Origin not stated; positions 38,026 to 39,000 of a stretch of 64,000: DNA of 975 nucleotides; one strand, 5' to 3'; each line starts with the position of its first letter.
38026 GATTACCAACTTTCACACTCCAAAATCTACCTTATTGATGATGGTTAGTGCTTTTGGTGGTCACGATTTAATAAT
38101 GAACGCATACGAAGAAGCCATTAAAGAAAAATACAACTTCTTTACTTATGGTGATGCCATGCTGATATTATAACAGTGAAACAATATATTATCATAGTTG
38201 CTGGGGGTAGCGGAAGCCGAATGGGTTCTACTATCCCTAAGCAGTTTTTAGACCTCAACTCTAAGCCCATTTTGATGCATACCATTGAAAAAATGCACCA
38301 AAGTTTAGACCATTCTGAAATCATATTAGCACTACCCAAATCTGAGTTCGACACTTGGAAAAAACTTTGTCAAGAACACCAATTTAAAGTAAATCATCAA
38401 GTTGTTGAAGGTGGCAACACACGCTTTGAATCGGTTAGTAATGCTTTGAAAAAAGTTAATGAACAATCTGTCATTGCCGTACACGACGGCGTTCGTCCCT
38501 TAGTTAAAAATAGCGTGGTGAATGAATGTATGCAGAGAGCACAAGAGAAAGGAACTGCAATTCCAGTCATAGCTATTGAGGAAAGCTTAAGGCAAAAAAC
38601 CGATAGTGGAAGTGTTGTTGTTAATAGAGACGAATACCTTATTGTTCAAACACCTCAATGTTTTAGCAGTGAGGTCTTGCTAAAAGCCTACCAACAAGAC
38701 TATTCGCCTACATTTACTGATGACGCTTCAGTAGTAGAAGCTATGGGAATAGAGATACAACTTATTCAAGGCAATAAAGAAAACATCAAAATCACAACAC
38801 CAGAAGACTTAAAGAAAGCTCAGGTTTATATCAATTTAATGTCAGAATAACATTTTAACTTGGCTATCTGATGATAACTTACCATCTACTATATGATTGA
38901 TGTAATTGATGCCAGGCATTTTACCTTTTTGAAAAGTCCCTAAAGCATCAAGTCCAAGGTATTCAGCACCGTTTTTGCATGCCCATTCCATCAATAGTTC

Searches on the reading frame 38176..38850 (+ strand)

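Call 8: search_protein_families(library=ncbifam, proteins=[window:38176-38850:+])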
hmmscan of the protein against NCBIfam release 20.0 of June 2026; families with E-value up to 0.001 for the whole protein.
window:38176-38850:+ (224 aa): 30 families (the best 25 are shown)
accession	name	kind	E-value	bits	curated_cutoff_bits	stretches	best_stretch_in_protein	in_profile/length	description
NF001186.0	PRK00155.2-3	equivalog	8e-94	313.3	253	1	1-219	3-222/224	2-C-methyl-D-erythritol 4-phosphate cytidylyltransferase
TIGR00453.1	ispD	equivalog_domain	1.6e-62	210.8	181.3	1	5-217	2-217/219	2-C-methyl-D-erythritol 4-phosphate cytidylyltransferase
NF006899.0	PRK09382.1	equivalog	1.7e-50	172.3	417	1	3-217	7-218/387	bifunctional 2-C-methyl-D-erythritol 4-phosphate cytidylyltransferase/2-C-methyl-D-erythritol 2,4-cyclodiphosphate synthase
NF009924.0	PRK13385.1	subfamily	1.5e-45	155.6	342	1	4-219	4-223/230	2-C-methyl-D-erythritol 4-phosphate cytidylyltransferase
NF001183.0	PRK00155.1-3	subfamily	2.9e-42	144.6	166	1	4-220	3-232/237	D-ribitol-5-phosphate cytidylyltransferase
TIGR03310.1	matur_MocA_YgfJ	equivalog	2.9e-10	40.4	186.45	1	6-130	3-123/188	molybdenum cofactor cytidylyltransferase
TIGR01173.1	glmU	equivalog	3.3e-10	39.4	366.85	1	5-151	3-142/452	bifunctional UDP-N-acetylglucosamine diphosphorylase/glucosamine-1-phosphate N-acetyltransferase GlmU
NF010939.0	PRK14359.1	equivalog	1.1e-09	37.4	592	1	2-153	2-143/430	bifunctional UDP-N-acetylglucosamine diphosphorylase/glucosamine-1-phosphate N-acetyltransferase GlmU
NF010933.0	PRK14353.1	equivalog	2e-09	36.6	505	1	4-152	7-151/453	bifunctional UDP-N-acetylglucosamine diphosphorylase/glucosamine-1-phosphate N-acetyltransferase GlmU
NF010932.0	PRK14352.1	equivalog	1.3e-08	33.9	611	1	4-153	8-155/488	bifunctional UDP-N-acetylglucosamine diphosphorylase/glucosamine-1-phosphate N-acetyltransferase GlmU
NF009905.0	PRK13368.1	subfamily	1.8e-08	34.1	255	1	2-143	2-134/243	3-deoxy-manno-octulosonate cytidylyltransferase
NF010934.1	PRK14354.1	equivalog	7.5e-08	31.3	450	1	5-153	2-144/447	bifunctional UDP-N-acetylglucosamine diphosphorylase/glucosamine-1-phosphate N-acetyltransferase GlmU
NF001457.0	PRK00317.1-3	equivalog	1.8e-07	30.9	164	1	5-133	4-123/200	molybdenum cofactor guanylyltransferase MobA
NF003952.0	PRK05450.1-5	subfamily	1.9e-07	30.5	193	1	4-151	4-149/250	3-deoxy-manno-octulosonate cytidylyltransferase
NF045495.1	AdoCbiPCobY_Meth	equivalog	2.5e-07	30.4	250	1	6-121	4-118/195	adenosylcobinamide-phosphate guanylyltransferase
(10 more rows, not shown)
